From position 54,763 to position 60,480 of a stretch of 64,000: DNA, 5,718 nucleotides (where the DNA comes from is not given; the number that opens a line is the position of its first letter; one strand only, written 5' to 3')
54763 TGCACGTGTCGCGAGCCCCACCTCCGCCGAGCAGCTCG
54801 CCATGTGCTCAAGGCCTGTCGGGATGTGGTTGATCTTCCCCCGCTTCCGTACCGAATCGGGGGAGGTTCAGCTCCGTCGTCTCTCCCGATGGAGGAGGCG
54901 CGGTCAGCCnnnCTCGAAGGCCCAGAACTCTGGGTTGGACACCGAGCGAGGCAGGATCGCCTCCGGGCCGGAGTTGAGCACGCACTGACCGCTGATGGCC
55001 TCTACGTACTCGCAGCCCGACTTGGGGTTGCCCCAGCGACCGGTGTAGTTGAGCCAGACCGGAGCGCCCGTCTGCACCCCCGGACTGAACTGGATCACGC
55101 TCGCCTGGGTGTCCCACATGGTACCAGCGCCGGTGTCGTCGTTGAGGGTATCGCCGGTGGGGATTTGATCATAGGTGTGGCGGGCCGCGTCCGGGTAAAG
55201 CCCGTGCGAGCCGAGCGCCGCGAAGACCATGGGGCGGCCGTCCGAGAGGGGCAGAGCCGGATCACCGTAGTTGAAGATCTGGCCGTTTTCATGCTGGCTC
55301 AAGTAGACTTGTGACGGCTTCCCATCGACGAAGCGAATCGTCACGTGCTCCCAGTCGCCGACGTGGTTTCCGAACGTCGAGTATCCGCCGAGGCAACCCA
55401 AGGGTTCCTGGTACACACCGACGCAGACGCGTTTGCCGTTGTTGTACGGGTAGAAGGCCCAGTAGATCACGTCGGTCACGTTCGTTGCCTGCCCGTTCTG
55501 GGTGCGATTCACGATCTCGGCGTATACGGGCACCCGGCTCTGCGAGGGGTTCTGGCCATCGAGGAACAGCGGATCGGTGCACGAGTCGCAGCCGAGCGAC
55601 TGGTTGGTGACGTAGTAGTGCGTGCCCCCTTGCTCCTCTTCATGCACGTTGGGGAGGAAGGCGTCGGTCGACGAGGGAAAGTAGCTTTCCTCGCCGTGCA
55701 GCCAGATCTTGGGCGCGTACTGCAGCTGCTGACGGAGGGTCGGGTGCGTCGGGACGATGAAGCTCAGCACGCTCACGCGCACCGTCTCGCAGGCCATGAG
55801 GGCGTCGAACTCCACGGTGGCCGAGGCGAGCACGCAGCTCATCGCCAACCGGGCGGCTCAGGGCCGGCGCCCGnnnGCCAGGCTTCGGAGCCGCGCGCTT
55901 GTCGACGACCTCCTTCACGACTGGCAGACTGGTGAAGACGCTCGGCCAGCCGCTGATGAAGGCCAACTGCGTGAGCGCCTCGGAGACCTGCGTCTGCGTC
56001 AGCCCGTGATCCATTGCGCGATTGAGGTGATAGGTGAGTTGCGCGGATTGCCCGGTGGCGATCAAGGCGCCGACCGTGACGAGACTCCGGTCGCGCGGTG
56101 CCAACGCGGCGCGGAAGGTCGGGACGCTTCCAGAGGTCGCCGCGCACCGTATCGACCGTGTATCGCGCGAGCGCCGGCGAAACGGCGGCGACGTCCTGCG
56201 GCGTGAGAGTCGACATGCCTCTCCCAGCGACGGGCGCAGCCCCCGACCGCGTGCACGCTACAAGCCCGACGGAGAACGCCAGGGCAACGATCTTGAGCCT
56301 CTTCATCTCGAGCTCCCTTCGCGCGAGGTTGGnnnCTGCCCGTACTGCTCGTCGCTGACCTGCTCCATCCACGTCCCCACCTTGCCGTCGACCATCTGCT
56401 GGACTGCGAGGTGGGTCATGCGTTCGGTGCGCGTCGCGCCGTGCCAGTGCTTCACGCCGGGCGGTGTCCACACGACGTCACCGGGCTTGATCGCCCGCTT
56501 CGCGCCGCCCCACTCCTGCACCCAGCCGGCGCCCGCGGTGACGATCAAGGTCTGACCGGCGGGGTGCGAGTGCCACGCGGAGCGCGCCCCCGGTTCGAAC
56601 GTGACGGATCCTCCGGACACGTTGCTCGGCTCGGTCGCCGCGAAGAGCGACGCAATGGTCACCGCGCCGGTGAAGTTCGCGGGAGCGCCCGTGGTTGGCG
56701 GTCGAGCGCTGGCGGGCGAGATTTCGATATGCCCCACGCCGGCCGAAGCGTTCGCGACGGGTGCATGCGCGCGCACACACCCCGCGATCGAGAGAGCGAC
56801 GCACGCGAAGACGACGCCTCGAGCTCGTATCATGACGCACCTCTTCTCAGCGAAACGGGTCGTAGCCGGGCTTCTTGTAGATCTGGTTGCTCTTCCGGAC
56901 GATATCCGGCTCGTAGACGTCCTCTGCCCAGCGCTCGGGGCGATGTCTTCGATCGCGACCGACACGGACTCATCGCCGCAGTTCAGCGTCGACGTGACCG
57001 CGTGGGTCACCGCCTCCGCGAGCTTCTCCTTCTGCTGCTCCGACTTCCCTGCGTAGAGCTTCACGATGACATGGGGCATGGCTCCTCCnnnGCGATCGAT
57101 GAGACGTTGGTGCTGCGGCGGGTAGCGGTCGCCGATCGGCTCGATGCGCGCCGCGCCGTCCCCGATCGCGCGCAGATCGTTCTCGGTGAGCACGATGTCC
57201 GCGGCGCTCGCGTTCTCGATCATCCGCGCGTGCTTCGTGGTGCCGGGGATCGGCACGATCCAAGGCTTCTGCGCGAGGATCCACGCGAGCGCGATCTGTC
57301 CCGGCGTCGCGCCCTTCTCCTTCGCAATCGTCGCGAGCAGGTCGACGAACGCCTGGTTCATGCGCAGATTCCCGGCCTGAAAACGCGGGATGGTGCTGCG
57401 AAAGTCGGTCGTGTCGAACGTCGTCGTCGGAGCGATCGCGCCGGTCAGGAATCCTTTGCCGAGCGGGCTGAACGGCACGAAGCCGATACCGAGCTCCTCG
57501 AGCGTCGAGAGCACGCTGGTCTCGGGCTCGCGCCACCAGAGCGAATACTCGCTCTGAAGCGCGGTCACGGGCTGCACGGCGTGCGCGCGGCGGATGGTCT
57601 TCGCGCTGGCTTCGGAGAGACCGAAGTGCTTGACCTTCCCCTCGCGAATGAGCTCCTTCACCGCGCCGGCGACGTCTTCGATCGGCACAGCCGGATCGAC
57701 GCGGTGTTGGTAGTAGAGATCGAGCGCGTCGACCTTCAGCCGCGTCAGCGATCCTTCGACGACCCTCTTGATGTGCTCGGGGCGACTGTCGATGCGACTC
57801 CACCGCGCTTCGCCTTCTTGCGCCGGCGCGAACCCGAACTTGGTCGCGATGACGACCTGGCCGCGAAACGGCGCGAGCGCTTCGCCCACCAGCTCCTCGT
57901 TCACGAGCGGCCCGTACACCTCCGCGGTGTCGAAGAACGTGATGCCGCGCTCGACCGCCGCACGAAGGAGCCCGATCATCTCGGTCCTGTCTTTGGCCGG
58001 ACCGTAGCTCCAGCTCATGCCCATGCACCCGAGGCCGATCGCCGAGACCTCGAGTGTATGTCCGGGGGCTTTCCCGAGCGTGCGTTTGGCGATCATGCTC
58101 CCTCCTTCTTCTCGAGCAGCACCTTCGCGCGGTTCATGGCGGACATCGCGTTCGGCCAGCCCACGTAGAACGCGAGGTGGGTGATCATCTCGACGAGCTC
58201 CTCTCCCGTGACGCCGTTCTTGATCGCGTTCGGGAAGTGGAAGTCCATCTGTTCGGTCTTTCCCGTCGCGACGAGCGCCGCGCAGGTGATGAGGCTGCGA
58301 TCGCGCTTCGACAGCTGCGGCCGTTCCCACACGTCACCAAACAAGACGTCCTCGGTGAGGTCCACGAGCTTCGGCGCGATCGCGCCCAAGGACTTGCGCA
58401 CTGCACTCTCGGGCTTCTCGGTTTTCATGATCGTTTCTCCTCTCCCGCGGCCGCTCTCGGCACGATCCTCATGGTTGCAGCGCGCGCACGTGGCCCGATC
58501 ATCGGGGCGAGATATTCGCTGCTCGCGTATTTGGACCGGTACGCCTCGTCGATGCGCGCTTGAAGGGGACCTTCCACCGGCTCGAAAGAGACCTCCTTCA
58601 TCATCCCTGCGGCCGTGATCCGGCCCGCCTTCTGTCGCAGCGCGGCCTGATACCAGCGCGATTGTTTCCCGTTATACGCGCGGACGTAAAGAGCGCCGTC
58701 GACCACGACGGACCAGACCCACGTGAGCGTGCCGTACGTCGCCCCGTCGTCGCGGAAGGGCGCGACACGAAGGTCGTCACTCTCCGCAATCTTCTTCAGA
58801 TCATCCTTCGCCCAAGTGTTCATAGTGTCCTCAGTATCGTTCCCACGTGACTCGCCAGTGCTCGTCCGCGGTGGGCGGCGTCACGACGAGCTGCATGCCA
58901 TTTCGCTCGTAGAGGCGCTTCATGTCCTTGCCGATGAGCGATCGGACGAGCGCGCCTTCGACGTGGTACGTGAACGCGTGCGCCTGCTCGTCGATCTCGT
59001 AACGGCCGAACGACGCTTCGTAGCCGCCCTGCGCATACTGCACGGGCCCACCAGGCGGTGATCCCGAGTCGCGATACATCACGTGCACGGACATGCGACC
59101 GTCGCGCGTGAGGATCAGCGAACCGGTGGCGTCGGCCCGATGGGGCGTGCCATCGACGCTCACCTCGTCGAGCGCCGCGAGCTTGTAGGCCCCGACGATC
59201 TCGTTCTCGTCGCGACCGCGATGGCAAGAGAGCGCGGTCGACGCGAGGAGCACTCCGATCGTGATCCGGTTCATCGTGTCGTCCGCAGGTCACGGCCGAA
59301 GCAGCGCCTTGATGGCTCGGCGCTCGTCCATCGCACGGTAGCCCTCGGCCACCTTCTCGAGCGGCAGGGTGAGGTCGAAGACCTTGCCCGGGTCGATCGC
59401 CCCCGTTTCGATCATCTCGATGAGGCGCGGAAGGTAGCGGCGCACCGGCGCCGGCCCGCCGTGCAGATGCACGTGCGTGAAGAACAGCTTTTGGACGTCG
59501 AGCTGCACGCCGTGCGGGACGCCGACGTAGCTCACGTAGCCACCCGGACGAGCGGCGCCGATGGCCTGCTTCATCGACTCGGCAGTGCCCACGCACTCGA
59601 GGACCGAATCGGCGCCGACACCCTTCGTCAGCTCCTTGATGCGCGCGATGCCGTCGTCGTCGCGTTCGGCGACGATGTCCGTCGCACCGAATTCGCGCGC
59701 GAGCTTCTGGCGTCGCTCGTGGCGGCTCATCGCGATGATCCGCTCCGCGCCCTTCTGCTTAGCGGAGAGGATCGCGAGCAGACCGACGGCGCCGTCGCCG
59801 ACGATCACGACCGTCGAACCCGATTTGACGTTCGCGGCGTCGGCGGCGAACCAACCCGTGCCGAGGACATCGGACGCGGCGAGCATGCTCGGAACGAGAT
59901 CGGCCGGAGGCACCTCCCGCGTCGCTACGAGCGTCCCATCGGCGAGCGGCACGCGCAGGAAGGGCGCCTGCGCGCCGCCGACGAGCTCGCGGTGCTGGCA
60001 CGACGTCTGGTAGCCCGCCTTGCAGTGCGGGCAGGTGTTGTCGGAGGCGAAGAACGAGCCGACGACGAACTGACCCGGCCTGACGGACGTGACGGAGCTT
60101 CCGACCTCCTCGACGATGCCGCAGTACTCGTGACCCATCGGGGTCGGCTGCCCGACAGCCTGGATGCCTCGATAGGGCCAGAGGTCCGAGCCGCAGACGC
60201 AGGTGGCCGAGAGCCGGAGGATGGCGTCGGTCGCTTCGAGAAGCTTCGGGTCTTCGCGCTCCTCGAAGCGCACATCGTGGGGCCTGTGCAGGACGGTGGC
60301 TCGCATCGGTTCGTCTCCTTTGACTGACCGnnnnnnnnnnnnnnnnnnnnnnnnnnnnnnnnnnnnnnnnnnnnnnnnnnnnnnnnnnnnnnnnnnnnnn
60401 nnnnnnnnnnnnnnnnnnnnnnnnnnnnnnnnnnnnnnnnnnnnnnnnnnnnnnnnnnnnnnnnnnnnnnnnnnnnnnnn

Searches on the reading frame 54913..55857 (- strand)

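Call 45: search_protein_families(library=pfam, proteins=[window:54913-55857:-], max_evalue=0.0001)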
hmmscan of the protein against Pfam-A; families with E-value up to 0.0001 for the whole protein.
window:54913-55857:- (315 aa): 1 family
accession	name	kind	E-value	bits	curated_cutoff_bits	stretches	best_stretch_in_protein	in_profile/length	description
PF06101.16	Vps62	-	5.8e-23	81.5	22.1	1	46-276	244-485/541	Vacuolar protein sorting-associated protein 62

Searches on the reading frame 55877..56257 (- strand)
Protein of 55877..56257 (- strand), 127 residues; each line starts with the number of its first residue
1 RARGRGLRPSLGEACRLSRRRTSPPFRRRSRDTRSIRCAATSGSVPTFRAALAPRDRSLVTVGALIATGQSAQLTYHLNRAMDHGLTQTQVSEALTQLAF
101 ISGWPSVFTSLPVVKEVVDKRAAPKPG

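Call 45: search_protein_families(library=pfam, proteins=[window:55877-56257:-], max_evalue=0.0001)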
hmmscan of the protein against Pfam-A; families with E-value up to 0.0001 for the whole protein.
window:55877-56257:- (127 aa): 1 family
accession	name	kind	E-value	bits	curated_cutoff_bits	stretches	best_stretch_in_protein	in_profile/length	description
PF02627.25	CMD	-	4.7e-15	55.8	23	1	49-116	17-84/84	Carboxymuconolactone decarboxylase family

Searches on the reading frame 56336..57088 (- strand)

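Call 45: search_protein_families(library=pfam, proteins=[window:56336-57088:-], max_evalue=0.0001)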
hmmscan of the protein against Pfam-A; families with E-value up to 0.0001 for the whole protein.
window:56336-57088:- (251 aa): 4 families
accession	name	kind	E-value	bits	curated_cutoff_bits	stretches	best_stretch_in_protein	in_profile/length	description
PF07883.17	Cupin_2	-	6.6e-13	48.6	27.2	1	162-228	3-68/70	Cupin domain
PF01361.26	Tautomerase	-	3.6e-10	40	22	1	5-51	1-47/60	Tautomerase enzyme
PF02311.25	AraC_binding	-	4e-06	27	21.1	1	166-214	12-59/135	AraC-like ligand binding domain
PF00190.28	Cupin_1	-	4.1e-05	23.6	22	1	155-229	31-113/151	Cupin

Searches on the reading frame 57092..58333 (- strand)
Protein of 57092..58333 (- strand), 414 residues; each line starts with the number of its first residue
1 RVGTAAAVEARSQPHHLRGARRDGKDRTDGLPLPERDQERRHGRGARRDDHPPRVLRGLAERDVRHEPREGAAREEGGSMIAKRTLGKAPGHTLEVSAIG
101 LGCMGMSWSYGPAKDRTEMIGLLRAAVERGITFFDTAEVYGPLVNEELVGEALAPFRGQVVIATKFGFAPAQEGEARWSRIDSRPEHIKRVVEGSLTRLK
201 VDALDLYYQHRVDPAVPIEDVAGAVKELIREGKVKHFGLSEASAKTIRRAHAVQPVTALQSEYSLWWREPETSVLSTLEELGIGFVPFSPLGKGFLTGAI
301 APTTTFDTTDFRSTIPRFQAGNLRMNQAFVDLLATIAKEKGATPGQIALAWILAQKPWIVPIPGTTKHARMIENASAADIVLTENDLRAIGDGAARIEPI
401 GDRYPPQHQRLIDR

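Call 45: search_protein_families(library=pfam, proteins=[window:57092-58333:-], max_evalue=0.0001)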
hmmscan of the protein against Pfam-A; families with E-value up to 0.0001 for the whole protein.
window:57092-58333:- (414 aa): 1 family
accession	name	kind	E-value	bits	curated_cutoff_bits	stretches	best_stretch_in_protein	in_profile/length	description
PF00248.27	Aldo_ket_red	-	1.1e-70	238.5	24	1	99-390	2-286/291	Aldo/keto reductase family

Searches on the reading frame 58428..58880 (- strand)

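Call 45: search_protein_families(library=pfam, proteins=[window:58428-58880:-], max_evalue=0.0001)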
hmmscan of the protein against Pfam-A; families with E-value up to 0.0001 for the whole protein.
window:58428-58880:- (151 aa): 1 family
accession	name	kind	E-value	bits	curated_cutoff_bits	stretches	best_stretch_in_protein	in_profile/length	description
PF10012.15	DUF2255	-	1.7e-39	135.1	29.8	1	27-139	1-115/115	Uncharacterized protein conserved in bacteria (DUF2255)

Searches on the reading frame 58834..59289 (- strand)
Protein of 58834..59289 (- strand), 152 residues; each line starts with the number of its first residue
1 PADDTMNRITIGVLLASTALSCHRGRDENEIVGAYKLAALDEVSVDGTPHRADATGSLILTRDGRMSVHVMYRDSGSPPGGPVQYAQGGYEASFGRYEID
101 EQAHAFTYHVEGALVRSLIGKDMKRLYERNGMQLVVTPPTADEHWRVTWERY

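Call 45: search_protein_families(library=pfam, proteins=[window:58834-59289:-], max_evalue=0.0001)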
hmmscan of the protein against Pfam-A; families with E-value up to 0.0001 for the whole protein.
window:58834-59289:- (152 aa): 1 family
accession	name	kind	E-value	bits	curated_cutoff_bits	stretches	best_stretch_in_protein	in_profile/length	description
PF13924.12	Lipocalin_5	-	3.3e-10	40.5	25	1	33-143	2-124/142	Lipocalin-like domain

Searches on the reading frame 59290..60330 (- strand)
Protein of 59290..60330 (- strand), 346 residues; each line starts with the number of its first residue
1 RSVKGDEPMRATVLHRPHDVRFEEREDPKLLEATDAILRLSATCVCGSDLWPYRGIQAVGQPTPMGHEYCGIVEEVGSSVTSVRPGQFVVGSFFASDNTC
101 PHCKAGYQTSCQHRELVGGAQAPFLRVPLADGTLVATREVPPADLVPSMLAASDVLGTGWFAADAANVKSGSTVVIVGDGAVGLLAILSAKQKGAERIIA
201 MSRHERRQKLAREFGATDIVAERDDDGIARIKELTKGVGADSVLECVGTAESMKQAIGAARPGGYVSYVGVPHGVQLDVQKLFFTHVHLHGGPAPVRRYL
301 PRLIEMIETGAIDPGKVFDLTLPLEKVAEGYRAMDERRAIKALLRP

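Call 13: search_protein_families(library=pfam, proteins=[window:59290-60330:-], max_evalue=0.01)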
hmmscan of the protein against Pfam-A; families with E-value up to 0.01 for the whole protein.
window:59290-60330:- (346 aa): 6 families
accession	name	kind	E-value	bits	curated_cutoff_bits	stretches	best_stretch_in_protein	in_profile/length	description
PF00107.32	ADH_zinc_N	-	1.2e-26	93.7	31.8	1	181-298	1-118/129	Zinc-binding dehydrogenase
PF08240.17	ADH_N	-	3e-17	63.2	23.5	1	33-129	2-96/104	Alcohol dehydrogenase GroES-like domain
PF16912.11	Glu_dehyd_C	-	1.7e-10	41.1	34.9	1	172-280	32-140/211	Glucose dehydrogenase C-terminus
PF13602.12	ADH_zinc_N_2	-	1e-06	30.2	27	1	215-339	2-128/134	Zinc-binding dehydrogenase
PF01262.27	AlaDh_PNT_C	-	0.00076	19.4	23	1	170-221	27-78/214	Alanine dehydrogenase/PNT, C-terminal domain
PF01488.26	Shikimate_DH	-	0.0011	19.5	24.3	1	169-259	10-101/138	Shikimate / quinate 5-dehydrogenase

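Call 19: find_encoding_contigs(protein=window:59290-60306:-, flank=10000, max_places=6)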
Protein window:59290-60306:- (338 aa): no gene with exactly this product is on record in the collection.
